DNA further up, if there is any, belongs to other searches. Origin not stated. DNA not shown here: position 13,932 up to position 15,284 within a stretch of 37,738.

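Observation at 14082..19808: Minimal, tightly coupled T4P/T2SS-like operon driven by a PilT-type ATPase, with only tip-type pseudopilins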

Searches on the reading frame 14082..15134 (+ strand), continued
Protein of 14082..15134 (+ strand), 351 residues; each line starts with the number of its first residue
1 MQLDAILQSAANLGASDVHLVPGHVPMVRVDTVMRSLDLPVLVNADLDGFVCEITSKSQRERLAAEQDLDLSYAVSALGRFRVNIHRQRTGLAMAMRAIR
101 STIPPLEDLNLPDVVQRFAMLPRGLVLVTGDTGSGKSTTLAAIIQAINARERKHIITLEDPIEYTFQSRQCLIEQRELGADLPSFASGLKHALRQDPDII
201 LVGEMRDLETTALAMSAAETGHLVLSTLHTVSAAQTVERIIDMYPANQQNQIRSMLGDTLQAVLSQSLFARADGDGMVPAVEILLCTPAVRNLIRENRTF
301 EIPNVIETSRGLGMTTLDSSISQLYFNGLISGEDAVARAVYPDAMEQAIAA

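Call 31: find_homologous_proteins(query=L026:8120-9925:+)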
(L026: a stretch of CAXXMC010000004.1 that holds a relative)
Query L026:8120-9925:+ (602 aa): 8000 proteins with E <= 0.001 among 8000 candidates; the best 120 are listed.
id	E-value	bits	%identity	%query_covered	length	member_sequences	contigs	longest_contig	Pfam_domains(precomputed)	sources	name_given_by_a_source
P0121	0.0e+0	1320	100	100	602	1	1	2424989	PF05157.21,PF00437.27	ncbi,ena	-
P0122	0.0e+0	1165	88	100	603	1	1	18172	PF05157.21,PF00437.27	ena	-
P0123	0.0e+0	1041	81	98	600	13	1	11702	PF05157.21,PF00437.27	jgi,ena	-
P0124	0.0e+0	1032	81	96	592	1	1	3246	PF05157.21,PF00437.27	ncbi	-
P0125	3.0e-270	916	72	96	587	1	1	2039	PF05157.21,PF00437.27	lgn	-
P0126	8.2e-267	904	69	98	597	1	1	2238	PF05157.21,PF00437.27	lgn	-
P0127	2.7e-266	903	71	96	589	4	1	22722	PF05157.21,PF00437.27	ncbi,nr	ncbi:MAG TPA: ATPase, T2SS/T4P/T4SS family [Phycisphaerae bacterium]|nr:ATPase, T2SS/T4P/T4SS family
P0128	8.2e-266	901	70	98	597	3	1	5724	PF05157.21,PF00437.27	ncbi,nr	ncbi:MAG: Flp pilus assembly complex ATPase component TadA [Phycisphaerae bacterium]|nr:Flp pilus as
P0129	1.2e-265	900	70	98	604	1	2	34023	PF05157.21,PF00437.27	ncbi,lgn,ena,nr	ncbi:MAG: type II/IV secretion system protein [Phycisphaerae bacterium]|nr:type II/IV secretion syst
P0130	1.7e-264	897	70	96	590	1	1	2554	PF05157.21,PF00437.27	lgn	-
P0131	1.0e-263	894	70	96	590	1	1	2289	PF05157.21,PF00437.27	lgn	-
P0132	1.3e-262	891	68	98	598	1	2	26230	PF05157.21,PF00437.27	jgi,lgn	jgi:type IV pilus assembly protein PilB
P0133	1.7e-262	890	68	98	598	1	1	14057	PF05157.21,PF00437.27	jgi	jgi:type IV pilus assembly protein PilB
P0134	3.1e-262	889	68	98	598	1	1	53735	PF05157.21,PF00437.27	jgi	jgi:type IV pilus assembly protein PilB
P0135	4.2e-262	889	69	96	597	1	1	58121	PF05157.21,PF00437.27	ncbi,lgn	-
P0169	3.0e-245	833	65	98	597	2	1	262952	PF05157.21,PF00437.27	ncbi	-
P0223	5.9e-240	816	64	95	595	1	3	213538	PF05157.21,PF00437.27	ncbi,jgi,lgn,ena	-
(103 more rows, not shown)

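Call 35: search_protein_families(library=pfam, proteins=[L006:461-3310:+, L006:3307-4569:+, L006:4594-5190:+, L006:5278-8430:-, L006:8278-9597:+, L006:7575-9266:-, L011:688-2412:-, L026:14659-15945:+, L026:16494-17393:+, L026:17471-19243:+], max_evalue=0.01)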
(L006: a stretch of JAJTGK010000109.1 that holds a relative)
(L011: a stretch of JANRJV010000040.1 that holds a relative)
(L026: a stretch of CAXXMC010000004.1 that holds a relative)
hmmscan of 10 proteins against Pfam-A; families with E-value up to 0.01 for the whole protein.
L006:461-3310:+ (949 aa): 3 families
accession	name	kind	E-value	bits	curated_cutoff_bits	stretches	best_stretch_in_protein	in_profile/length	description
PF00263.26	Secretin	-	9.3e-41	139.7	27.5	1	727-888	1-168/169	Bacterial type II and III secretion system protein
PF03958.22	Secretin_N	-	2.3e-36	124.3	28.2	3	518-646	4-69/69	Bacterial type II/III secretion system short domain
PF21305.2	type_II_gspD_N0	-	4.8e-05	23.6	27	1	140-206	2-66/71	GspD-like, N0 domain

L006:3307-4569:+ (420 aa): 0 families

L006:4594-5190:+ (198 aa): 0 families

L006:5278-8430:- (1050 aa): 1 family
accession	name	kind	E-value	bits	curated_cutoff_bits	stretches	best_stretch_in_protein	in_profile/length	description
PF13360.13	PQQ_2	-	6.5e-11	42.8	27.6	1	97-313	4-145/233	Outer membrane protein assembly factor BamB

L006:8278-9597:+ (439 aa): 0 families

L006:7575-9266:- (563 aa): 0 families

L011:688-2412:- (574 aa): 12 families
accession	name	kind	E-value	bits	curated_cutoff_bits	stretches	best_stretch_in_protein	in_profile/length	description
PF00437.27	T2SSE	-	3.2e-116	388.4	24.9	1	201-563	3-370/370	Type II/IV secretion system protein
PF13401.12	AAA_22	-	2.6e-05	25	27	1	340-376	4-42/130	AAA domain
PF13476.12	AAA_23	-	6.9e-05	24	27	1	325-361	10-39/201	AAA domain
PF20720.3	nSTAND3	-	7.2e-05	23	27.2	1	339-379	15-55/155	Novel STAND NTPase 3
PF13191.12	AAA_16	-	8.9e-05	23.5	32.6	1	336-409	19-85/167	AAA ATPase domain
PF25199.1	nSTAND_NTPase5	-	0.00029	21.1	34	1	335-377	35-78/145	Novel STAND NTPase 5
PF13086.12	AAA_11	-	0.0017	18.6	27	1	338-420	15-93/257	AAA domain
PF13555.12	AAA_29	-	0.0022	18.1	27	1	340-362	21-43/61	P-loop containing region of AAA domain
PF13173.12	AAA_14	-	0.0043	17.5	27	1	342-384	3-46/129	AAA domain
PF03215.21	Rad17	-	0.0045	17.4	23.8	1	338-362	42-66/186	Rad17 P-loop domain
PF13481.12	AAA_25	-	0.0092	16.1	27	0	311-366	3-58/195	AAA domain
PF00004.35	AAA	-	0.0098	16.8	21.2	0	344-381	1-35/131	ATPase family associated with various cellular activities (AAA)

L026:14659-15945:+ (428 aa): 3 families
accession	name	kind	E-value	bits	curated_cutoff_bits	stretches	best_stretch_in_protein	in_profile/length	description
PF13546.12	DDE_5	-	4.1e-26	92.6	27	1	26-245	15-242/272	DDE superfamily endonuclease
PF01609.27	DDE_Tnp_1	-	1.2e-07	32.1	23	1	150-350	47-192/200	Transposase DDE domain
PF04693.18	DDE_Tnp_2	-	0.0083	15.8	20.2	0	293-335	250-291/327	Archaeal putative transposase ISC1217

L026:16494-17393:+ (299 aa): 1 family
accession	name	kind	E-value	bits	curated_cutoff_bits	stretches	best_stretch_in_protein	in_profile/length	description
PF02574.22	S-methyl_trans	-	9e-63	213.2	22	1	16-293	1-282/283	Homocysteine S-methyltransferase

L026:17471-19243:+ (590 aa): 3 families
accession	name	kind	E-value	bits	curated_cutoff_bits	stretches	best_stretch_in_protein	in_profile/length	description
PF19864.5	Radical_SAM_N2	-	2.7e-50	170.2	29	1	57-210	1-151/151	Radical SAM proteins, N-terminal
PF04055.27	Radical_SAM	-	2.2e-23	83.7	29.5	1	264-426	1-163/166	Radical SAM superfamily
PF02310.24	B12-binding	-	0.00017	21.8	32.1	1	105-178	51-121/121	B12 binding domain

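Call 36: find_encoding_contigs(protein=P0169, flank=10000, max_places=1)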
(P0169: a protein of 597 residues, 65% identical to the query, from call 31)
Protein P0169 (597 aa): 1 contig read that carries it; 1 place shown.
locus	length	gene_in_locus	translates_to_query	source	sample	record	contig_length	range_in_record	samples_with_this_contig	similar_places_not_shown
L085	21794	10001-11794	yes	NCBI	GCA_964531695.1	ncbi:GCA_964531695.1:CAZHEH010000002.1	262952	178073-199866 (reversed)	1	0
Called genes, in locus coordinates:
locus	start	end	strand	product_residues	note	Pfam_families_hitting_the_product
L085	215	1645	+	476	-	PF02310:B12-binding, PF04055:Radical_SAM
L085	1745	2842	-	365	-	PF07991:KARI_N, PF01450:KARI_C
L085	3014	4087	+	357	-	PF00483:NTP_transferase, PF12804:NTP_transf_3, PF22640:ManC_GMP_beta-helix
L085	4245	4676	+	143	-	PF03652:RuvX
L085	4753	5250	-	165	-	PF16697:Yop-YscD_cpl, PF00498:FHA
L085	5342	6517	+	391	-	PF04055:Radical_SAM, PF06969:HemN_C (weak)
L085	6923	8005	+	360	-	PF11104:PilM_2, PF14450:FtsA (weak), PF23295:Arm_4 (faint)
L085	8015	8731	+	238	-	PF05137:PilN (weak)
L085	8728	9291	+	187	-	PF04350:PilO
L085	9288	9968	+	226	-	PF16537:T2SSB (faint)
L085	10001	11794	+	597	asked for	PF05157:MshEN, PF00437:T2SSE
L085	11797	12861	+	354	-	PF00437:T2SSE, PF13401:AAA_22 (faint)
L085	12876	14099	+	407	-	PF28597:T2SSF_N (weak), PF00482:T2SSF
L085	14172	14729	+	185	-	PF07963:N_methyl (weak)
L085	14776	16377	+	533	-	-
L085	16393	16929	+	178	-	PF07963:N_methyl (weak)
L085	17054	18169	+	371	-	PF08534:Redoxin, PF00578:AhpC-TSA, PF00085:Thioredoxin (weak), PF13905:Thioredoxin_8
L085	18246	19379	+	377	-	PF13207:AAA_17 (weak)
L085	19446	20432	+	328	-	PF00490:ALAD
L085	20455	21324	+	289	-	-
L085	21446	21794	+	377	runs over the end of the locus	-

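Call 37: find_encoding_contigs(protein=P0223, flank=10000, max_places=1)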
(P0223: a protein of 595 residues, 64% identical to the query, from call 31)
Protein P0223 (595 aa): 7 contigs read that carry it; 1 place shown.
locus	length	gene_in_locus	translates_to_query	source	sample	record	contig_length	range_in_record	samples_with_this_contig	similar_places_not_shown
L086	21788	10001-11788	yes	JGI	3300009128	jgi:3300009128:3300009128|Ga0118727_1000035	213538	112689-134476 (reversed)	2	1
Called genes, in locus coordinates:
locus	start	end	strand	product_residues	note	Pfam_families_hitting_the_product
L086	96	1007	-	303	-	PF10502:Peptidase_S26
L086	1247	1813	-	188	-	PF04542:Sigma70_r2 (weak), PF05263:DUF722 (faint), PF08281:Sigma70_r4_2, PF04545:Sigma70_r4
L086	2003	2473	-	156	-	-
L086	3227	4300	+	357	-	PF00483:NTP_transferase, PF12804:NTP_transf_3, PF22640:ManC_GMP_beta-helix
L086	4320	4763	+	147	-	PF03652:RuvX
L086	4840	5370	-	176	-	PF16697:Yop-YscD_cpl, PF00498:FHA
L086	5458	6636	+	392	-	PF04055:Radical_SAM, PF06969:HemN_C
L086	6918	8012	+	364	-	PF11104:PilM_2, PF14450:FtsA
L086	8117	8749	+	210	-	PF05137:PilN (weak)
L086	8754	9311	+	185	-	PF04350:PilO, PF27480:ComC_C (weak)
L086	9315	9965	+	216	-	-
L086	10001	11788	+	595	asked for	PF05157:MshEN, PF00437:T2SSE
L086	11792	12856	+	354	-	PF00437:T2SSE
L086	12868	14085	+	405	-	PF28597:T2SSF_N (weak), PF00482:T2SSF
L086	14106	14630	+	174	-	PF07963:N_methyl (faint)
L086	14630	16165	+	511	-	-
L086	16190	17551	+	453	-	-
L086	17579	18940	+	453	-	-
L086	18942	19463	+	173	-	-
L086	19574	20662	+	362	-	PF00578:AhpC-TSA, PF08534:Redoxin, PF00085:Thioredoxin (weak), PF13905:Thioredoxin_8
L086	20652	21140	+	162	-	-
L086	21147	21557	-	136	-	-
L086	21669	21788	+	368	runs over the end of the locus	PF13207:AAA_17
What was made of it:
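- The same five genes follow pilM-N-O-P-pilB in L085 and L086 (calls 36, 37). The sister lineages use the orthologous PilT next to a PilB (calls 36, 37). Orthologs sit in pilM-N-O-P-pilB-pilT-pilC operons (calls 36, 37).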

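Call 40: search_protein_families(library=ncbifam, proteins=[L009:593-2458:-, L011:688-2412:-, L085:10001-11794:+, L085:14776-16377:+, L086:14630-16165:+, L086:16190-17551:+, L085:14172-14729:+, L085:16393-16929:+, L006:461-3310:+, L026:55-2343:+], max_evalue=0.001)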
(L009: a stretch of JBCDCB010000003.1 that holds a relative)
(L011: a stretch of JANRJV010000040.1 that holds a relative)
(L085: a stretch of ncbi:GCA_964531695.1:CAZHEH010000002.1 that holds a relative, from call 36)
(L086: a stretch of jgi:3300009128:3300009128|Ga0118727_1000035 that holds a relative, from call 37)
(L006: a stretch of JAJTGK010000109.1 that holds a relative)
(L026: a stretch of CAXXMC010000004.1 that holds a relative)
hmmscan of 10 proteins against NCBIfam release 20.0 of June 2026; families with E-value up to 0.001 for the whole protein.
L009:593-2458:- (621 aa): 19 families
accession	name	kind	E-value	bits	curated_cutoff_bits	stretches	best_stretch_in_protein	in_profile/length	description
TIGR02533.1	type_II_gspE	equivalog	7.9e-142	473.3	630.25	1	215-606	77-485/486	type II secretion system ATPase GspE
TIGR02538.1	type_IV_pilB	equivalog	1.4e-127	426.7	675.65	2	76-528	5-461/564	type IV-A pilus assembly ATPase PilB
NF007755.0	PRK10436.1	equivalog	2.8e-108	362.6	617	2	237-528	74-364/465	type II secretion system protein GspE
NF053534.1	T4PilAsmATPsTfpB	equivalog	3.4e-103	346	850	2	240-528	193-481/584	type IV pilus assembly ATPase TfpB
NF041000.1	ATPase_ComGA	equivalog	7.8e-75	251.3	300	1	254-520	2-266/267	competence type IV pilus ATPase ComGA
TIGR01420.1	pilT_fam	subfamily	2.1e-41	142.3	319.1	1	253-501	3-244/343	PilT/PilU family type 4a pilus ATPase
TIGR02525.1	plasmid_TraJ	equivalog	1.4e-26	93.3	368.3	1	328-499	96-272/372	plasmid transfer ATPase TraJ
TIGR02524.1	dot_icm_DotB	equivalog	2.5e-24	86.1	463.3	1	365-498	120-258/358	Dot/Icm type IV secretion system ATPase DotB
NF058587.1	archaellum_moto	equivalog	2.9e-20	72.5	550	1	342-496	234-393/527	archaellum flagellar ATPase motor FlaI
TIGR03819.1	heli_sec_ATPase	hypoth_equivalog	4.1e-15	55.8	373.15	1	302-510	101-311/340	TadA family conjugal transfer-associated ATPase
TIGR02788.1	VirB11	equivalog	5.1e-15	55.3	249.95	1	352-501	112-267/308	P-type DNA transfer ATPase VirB11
TIGR02782.1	TrbB_P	equivalog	1.9e-14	53.7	304.55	1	370-497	124-253/303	P-type conjugative transfer ATPase TrbB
NF010469.0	PRK13894.1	subfamily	9.7e-14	51.4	508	1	370-496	137-264/320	conjugal transfer ATPase TrbB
NF053672.1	bindosome_BasE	exception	2.1e-09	36.7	1000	1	385-489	272-381/512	bindosome assembly system ATPase subunit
NF010407.0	PRK13833.1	subfamily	6.8e-09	35.6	499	1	383-500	144-263/323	conjugal transfer protein TrbB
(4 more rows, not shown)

L011:688-2412:- (574 aa): 18 families
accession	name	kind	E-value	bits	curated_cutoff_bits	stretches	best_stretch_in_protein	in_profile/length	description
TIGR02533.1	type_II_gspE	equivalog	9.3e-136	453.3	630.25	1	192-563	95-484/486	type II secretion system ATPase GspE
TIGR02538.1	type_IV_pilB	equivalog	1e-125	420.5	675.65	2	136-486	99-461/564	type IV-A pilus assembly ATPase PilB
NF053534.1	T4PilAsmATPsTfpB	equivalog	2.5e-103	346.5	850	2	201-486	196-481/584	type IV pilus assembly ATPase TfpB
NF007755.0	PRK10436.1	equivalog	2.3e-101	339.8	617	1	197-486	76-364/465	type II secretion system protein GspE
NF041000.1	ATPase_ComGA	equivalog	3.4e-74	249.2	300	1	212-478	2-266/267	competence type IV pilus ATPase ComGA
TIGR01420.1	pilT_fam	subfamily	1.8e-40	139.3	319.1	1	211-457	3-242/343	PilT/PilU family type 4a pilus ATPase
TIGR02525.1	plasmid_TraJ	equivalog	4.2e-25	88.5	368.3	1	286-458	96-273/372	plasmid transfer ATPase TraJ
TIGR02524.1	dot_icm_DotB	equivalog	2.7e-20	72.9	463.3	1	334-456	127-258/358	Dot/Icm type IV secretion system ATPase DotB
NF058587.1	archaellum_moto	equivalog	7.7e-17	61.2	550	1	344-454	278-393/527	archaellum flagellar ATPase motor FlaI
TIGR02788.1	VirB11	equivalog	5.3e-15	55.2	249.95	1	330-459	134-267/308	P-type DNA transfer ATPase VirB11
TIGR02782.1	TrbB_P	equivalog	8.4e-15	54.8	304.55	1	339-455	134-253/303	P-type conjugative transfer ATPase TrbB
TIGR03819.1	heli_sec_ATPase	hypoth_equivalog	1.6e-14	53.9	373.15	1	300-469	137-312/340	TadA family conjugal transfer-associated ATPase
NF010469.0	PRK13894.1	subfamily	8.8e-14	51.6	508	1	338-454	146-264/320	conjugal transfer ATPase TrbB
NF053672.1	bindosome_BasE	exception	1.1e-11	44.2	1000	1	344-454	273-388/512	bindosome assembly system ATPase subunit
NF010407.0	PRK13833.1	subfamily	2.8e-10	40.1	499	1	343-458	146-263/323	conjugal transfer protein TrbB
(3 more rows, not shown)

L085:10001-11794:+ (597 aa): 19 families
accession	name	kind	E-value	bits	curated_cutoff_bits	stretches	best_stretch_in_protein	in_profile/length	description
TIGR02533.1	type_II_gspE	equivalog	3.7e-183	609.6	630.25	1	112-595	3-486/486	type II secretion system ATPase GspE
TIGR02538.1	type_IV_pilB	equivalog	4.4e-183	609.9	675.65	1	42-596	4-563/564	type IV-A pilus assembly ATPase PilB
NF053534.1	T4PilAsmATPsTfpB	equivalog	6.6e-146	487.1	850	1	66-595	49-582/584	type IV pilus assembly ATPase TfpB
NF007755.0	PRK10436.1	equivalog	1.4e-139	465.7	617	1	191-595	60-459/465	type II secretion system protein GspE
NF041000.1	ATPase_ComGA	equivalog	5.1e-77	258.5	300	1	223-487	3-266/267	competence type IV pilus ATPase ComGA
TIGR01420.1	pilT_fam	subfamily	8.1e-52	176.5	319.1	1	222-499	4-281/343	PilT/PilU family type 4a pilus ATPase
TIGR02525.1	plasmid_TraJ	equivalog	3.7e-26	92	368.3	1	317-465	122-271/372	plasmid transfer ATPase TraJ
TIGR02524.1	dot_icm_DotB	equivalog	4.4e-21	75.5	463.3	1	345-465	129-258/358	Dot/Icm type IV secretion system ATPase DotB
NF058587.1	archaellum_moto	equivalog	1.5e-18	66.9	550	1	350-515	275-445/527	archaellum flagellar ATPase motor FlaI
TIGR02782.1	TrbB_P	equivalog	1.7e-14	53.8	304.55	1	349-466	135-255/303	P-type conjugative transfer ATPase TrbB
NF010469.0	PRK13894.1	subfamily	2.7e-14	53.3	508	1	338-465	138-266/320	conjugal transfer ATPase TrbB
TIGR03819.1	heli_sec_ATPase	hypoth_equivalog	5e-13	49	373.15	1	308-483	135-317/340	TadA family conjugal transfer-associated ATPase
TIGR02788.1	VirB11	equivalog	8.1e-13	48.1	249.95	1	340-466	134-265/308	P-type DNA transfer ATPase VirB11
NF010407.0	PRK13833.1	subfamily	2.9e-12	46.6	499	1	337-469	132-265/323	conjugal transfer protein TrbB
NF053672.1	bindosome_BasE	exception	1.4e-09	37.2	1000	1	347-472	267-398/512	bindosome assembly system ATPase subunit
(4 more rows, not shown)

L085:14776-16377:+ (533 aa): 1 family
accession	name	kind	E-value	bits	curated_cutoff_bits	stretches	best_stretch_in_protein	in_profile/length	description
NF037980.1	T2SS_GspK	equivalog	8e-06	25.6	130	1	13-81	2-72/307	type II secretion system minor pseudopilin GspK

L086:14630-16165:+ (511 aa): 1 family
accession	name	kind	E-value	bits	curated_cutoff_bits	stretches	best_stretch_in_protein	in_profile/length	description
TIGR02600.1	Verru_Chthon_A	subfamily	0.00037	18.5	332.3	1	18-89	1-76/1296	Verru_Chthon cassette protein A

L086:16190-17551:+ (453 aa): 0 families

L085:14172-14729:+ (185 aa): 3 families
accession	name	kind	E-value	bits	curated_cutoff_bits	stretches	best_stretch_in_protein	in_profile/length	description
TIGR02532.1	IV_pilin_GFxxxE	domain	5e-06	26.1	16.3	1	19-41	1-23/24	prepilin-type N-terminal cleavage/methylation domain-containing protein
TIGR02523.1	type_IV_pilV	equivalog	2.1e-05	25.1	52.2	1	20-70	2-52/139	type IV pilus modification protein PilV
NF047828.1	T3SSXpsI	equivalog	7.8e-05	22.7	150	1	20-67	2-49/132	type II secretion system protein XpsI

L085:16393-16929:+ (178 aa): 4 families
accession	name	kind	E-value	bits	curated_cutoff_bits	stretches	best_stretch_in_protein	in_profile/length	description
TIGR02532.1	IV_pilin_GFxxxE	domain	1.7e-06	27.6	16.3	1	7-29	1-23/24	prepilin-type N-terminal cleavage/methylation domain-containing protein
NF006453.0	PRK08808.1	equivalog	0.00026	20.1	295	1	4-79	3-78/211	type II secretion system protein J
TIGR01707.1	gspI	equivalog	0.00055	20.4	44.35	0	9-61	1-50/101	type II secretion system minor pseudopilin GspI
TIGR02523.1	type_IV_pilV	equivalog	0.00096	19.6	52.2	0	7-63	1-57/139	type IV pilus modification protein PilV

L006:461-3310:+ (949 aa): 9 families
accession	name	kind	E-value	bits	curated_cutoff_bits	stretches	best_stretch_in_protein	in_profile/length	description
TIGR02517.1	type_II_gspD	equivalog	6.4e-98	328.8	351.35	2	471-894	191-596/600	type II secretion system secretin GspD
TIGR02515.1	IV_pilus_PilQ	subfamily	1.5e-51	175.8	284.35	1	608-888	133-427/428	type IV pilus secretin PilQ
TIGR02516.1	type_III_yscC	equivalog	2.3e-31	108.9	238.45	1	610-889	199-462/463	type III secretion system outer membrane ring subunit SctC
TIGR02519.1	pilus_MshL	equivalog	2.7e-29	102.1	250.2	1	615-888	4-290/290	pilus (MSHA type) biogenesis protein MshL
NF010083.0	PRK13568.1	equivalog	8.8e-24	84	554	1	720-889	251-418/419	DNA uptake porin HofQ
NF042912.1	Amuc_1098_fam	equivalog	2.7e-14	52.2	750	1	817-884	725-792/805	Amuc_1098 family type IV pilus outer membrane protein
NF007851.2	PRK10560.1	exception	3e-14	52.7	598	1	724-889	247-410/412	DNA uptake porin HofQ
NF011873.0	PRK15346.1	equivalog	5.1e-13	48.5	524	1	612-884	238-489/499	EscC/YscC/HrcC family type III secretion system outer membrane ring protein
TIGR02520.1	pilus_B_mal_scr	equivalog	5.6e-08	31.8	287.65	1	721-886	339-512/513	PilN family type IVB pilus formation outer membrane protein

L026:55-2343:+ (762 aa): 8 families
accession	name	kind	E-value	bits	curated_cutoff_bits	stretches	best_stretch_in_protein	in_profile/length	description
TIGR02517.1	type_II_gspD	equivalog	6.2e-53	180.2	351.35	1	105-388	312-594/600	type II secretion system secretin GspD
TIGR02515.1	IV_pilus_PilQ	subfamily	4.3e-49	167.7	284.35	1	2-385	41-428/428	type IV pilus secretin PilQ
TIGR02519.1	pilus_MshL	equivalog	3.8e-32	111.5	250.2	1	104-384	9-290/290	pilus (MSHA type) biogenesis protein MshL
TIGR02516.1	type_III_yscC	equivalog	1.2e-28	99.9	238.45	1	105-385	210-462/463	type III secretion system outer membrane ring subunit SctC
NF010083.0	PRK13568.1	equivalog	7.2e-24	84.3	554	1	193-385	224-418/419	DNA uptake porin HofQ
NF007851.2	PRK10560.1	exception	6.3e-18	64.8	598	1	209-386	236-411/412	DNA uptake porin HofQ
NF042912.1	Amuc_1098_fam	equivalog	2.6e-17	62.1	750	1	314-385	726-797/805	Amuc_1098 family type IV pilus outer membrane protein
NF011873.0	PRK15346.1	equivalog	2.7e-17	62.6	524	1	214-370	327-480/499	EscC/YscC/HrcC family type III secretion system outer membrane ring protein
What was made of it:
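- The tip proteins resemble GspI/J/K (call 40).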

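Call 60: search_protein_representatives(protein=P0121)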
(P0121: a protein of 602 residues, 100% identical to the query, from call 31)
Query: 602 residues. Proteins with E-value up to 0.001 (for the whole library): 61232; up to 1e-10: 41363; up to 1e-30: 18141. The best 150 are listed.
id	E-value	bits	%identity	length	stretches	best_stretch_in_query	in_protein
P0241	9.3e-192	654.9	42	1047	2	215-600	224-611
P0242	3.8e-190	649.6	39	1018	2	87-599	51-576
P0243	1.4e-181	621.2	38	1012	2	92-599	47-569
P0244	4.0e-178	609.9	51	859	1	27-601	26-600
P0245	2.0e-175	601.0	39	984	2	92-600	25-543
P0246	9.9e-174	595.4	53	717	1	31-601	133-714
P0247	3.3e-172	590.3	38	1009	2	197-599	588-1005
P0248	5.7e-172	589.6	52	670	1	27-601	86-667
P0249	4.3e-171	586.7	53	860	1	99-601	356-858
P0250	2.4e-170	584.2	41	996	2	190-600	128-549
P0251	4.8e-170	583.2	38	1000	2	77-600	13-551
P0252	5.7e-170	583.0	40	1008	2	152-600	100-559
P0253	3.2e-167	573.9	36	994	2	193-599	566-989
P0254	9.9e-166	569.0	37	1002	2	74-600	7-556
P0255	7.8e-163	559.4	38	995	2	225-600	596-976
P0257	1.5e-154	532.0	47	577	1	48-601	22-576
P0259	3.3e-154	530.9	49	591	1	38-600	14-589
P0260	9.9e-152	522.8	47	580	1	49-600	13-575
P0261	1.6e-149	515.5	47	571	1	60-600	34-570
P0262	5.3e-149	513.8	46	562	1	48-600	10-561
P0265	1.3e-145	502.6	46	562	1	46-601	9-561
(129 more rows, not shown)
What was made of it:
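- Tried and rejected: The 50%-cluster representative search was dominated by two-stretch proteins of about 1000 aa (call 60).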
